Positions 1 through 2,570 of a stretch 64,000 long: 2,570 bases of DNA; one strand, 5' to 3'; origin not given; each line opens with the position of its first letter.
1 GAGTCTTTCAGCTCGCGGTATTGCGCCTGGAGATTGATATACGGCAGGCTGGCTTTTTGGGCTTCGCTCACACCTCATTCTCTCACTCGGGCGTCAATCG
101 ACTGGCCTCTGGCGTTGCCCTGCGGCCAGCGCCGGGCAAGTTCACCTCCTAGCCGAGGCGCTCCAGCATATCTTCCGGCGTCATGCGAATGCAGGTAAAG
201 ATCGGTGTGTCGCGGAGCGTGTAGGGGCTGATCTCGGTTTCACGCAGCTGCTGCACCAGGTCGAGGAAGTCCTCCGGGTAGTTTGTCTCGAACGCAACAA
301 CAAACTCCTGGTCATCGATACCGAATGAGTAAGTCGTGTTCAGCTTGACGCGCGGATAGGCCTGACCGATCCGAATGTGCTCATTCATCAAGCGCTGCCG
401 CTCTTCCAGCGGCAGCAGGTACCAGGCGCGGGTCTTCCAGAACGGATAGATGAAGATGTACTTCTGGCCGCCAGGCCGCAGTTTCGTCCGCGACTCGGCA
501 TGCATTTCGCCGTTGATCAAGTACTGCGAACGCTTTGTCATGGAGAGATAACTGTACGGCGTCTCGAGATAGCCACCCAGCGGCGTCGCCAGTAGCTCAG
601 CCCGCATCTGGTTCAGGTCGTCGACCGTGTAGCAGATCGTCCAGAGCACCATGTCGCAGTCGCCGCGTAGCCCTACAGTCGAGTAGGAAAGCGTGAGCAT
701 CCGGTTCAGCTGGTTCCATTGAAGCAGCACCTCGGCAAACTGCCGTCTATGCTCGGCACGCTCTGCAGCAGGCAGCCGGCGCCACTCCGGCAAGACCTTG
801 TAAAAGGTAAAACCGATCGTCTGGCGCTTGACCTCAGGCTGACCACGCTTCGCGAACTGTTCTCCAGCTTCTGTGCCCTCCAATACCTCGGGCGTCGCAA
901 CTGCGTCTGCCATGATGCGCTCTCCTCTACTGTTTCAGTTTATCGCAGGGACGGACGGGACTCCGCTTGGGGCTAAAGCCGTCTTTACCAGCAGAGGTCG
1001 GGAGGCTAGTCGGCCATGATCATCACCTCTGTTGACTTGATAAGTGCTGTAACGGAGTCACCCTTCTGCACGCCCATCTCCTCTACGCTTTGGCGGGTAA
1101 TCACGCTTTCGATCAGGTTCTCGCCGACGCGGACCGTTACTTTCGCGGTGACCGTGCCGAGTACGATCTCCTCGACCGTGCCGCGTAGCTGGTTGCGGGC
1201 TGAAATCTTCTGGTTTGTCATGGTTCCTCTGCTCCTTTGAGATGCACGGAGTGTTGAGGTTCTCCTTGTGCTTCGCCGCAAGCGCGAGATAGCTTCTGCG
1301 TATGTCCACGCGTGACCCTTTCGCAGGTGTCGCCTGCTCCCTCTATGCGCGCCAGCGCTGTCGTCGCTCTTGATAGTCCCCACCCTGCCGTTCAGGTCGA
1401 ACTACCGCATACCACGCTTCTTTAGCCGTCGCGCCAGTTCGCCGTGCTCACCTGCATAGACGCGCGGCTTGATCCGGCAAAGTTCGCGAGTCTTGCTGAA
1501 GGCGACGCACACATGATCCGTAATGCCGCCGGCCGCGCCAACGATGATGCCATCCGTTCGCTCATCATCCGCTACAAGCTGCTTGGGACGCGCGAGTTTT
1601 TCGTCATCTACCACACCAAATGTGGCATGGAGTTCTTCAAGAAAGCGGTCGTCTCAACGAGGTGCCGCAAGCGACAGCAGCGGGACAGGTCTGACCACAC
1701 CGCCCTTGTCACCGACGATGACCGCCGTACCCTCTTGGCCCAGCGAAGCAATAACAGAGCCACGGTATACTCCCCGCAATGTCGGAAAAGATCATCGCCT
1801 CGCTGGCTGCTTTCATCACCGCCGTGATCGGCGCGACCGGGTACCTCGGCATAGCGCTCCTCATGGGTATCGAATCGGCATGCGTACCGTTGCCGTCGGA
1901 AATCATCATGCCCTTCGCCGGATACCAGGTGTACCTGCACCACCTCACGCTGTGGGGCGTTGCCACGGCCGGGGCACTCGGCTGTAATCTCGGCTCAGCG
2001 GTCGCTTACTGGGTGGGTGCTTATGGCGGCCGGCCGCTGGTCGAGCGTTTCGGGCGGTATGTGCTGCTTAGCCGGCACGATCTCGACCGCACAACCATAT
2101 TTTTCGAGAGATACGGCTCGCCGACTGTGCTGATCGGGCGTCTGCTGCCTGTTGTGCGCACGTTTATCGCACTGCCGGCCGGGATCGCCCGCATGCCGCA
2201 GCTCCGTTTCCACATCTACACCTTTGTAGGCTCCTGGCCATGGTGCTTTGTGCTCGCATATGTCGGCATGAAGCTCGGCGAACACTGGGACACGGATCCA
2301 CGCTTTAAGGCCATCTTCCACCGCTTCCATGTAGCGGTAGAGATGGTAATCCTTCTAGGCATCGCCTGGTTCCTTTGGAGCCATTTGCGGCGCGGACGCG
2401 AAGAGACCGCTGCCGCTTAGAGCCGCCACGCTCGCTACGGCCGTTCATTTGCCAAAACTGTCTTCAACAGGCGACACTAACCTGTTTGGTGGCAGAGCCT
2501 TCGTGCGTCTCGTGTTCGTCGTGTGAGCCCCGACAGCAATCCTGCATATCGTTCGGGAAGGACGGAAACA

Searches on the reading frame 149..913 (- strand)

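Call 41: search_protein_families(library=pfam, proteins=[window:149-913:-], max_evalue=0.00001)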
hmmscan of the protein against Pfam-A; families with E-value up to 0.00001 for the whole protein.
window:149-913:- (254 aa): 1 family
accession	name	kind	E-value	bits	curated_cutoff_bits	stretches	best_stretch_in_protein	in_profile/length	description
PF06778.18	Chlor_dismutase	-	8e-60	202.2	25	1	54-243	3-188/189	Chlorite dismutase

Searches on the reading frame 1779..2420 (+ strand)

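Call 41: search_protein_families(library=pfam, proteins=[window:1779-2420:+], max_evalue=0.00001)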
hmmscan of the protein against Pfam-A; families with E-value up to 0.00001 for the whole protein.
window:1779-2420:+ (213 aa): 1 family
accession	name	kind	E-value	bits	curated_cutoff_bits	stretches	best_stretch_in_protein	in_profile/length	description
PF09335.16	VTT_dom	-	5.9e-24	85.3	33.9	1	38-164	1-122/123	VTT domain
